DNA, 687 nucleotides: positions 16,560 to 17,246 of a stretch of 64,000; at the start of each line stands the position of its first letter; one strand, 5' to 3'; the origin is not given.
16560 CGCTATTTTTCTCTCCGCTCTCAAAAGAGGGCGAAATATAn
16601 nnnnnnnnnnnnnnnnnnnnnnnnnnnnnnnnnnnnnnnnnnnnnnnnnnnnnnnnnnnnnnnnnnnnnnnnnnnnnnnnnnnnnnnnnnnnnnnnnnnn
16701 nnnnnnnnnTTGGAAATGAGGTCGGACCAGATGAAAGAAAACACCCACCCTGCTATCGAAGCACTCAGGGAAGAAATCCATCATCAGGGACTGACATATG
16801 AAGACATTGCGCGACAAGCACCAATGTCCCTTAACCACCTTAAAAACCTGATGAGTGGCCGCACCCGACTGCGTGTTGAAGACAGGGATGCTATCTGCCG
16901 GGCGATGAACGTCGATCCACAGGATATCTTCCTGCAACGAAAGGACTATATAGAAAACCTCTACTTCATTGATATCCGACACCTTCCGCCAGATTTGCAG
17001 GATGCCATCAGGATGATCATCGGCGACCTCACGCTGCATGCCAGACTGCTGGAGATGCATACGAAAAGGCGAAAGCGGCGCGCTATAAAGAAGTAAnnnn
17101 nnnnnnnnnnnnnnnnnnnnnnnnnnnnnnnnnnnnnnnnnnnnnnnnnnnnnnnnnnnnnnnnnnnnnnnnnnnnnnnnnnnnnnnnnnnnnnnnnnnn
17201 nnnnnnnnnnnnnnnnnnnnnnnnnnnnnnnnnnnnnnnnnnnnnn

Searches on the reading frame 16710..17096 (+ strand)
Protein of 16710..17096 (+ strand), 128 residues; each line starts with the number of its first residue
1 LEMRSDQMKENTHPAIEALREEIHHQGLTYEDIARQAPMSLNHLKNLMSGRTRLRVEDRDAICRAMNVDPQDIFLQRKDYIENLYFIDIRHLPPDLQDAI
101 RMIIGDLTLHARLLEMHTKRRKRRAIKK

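Call 3: search_protein_families(library=pfam, proteins=[window:16710-17096:+], max_evalue=0.01)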
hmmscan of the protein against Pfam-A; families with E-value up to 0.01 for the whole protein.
window:16710-17096:+ (128 aa): 3 families
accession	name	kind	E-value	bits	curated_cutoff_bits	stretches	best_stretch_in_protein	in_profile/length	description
PF13560.12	HTH_31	-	4.1e-07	30.7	27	1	24-71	11-59/64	Helix-turn-helix domain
PF13443.12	HTH_26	-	2.8e-06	27.9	22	1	19-74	2-58/63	Cro/C1-type HTH DNA-binding domain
PF01381.28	HTH_3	-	0.00048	20.6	23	1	17-72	2-54/55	Helix-turn-helix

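Call 4: search_protein_families(library=ncbifam, proteins=[window:16710-17096:+], max_evalue=0.01)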
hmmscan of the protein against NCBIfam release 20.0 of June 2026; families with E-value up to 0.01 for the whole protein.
window:16710-17096:+ (128 aa): 2 families
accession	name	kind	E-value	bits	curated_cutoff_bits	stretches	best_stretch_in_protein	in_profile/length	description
NF041677.1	trans_regClgR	equivalog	0.00014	21.9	170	1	17-74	11-68/113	transcriptional regulator ClgR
NF006015.0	PRK08154.1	subfamily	0.004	16.4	204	1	19-102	35-120/314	anaerobic benzoate catabolism transcriptional regulator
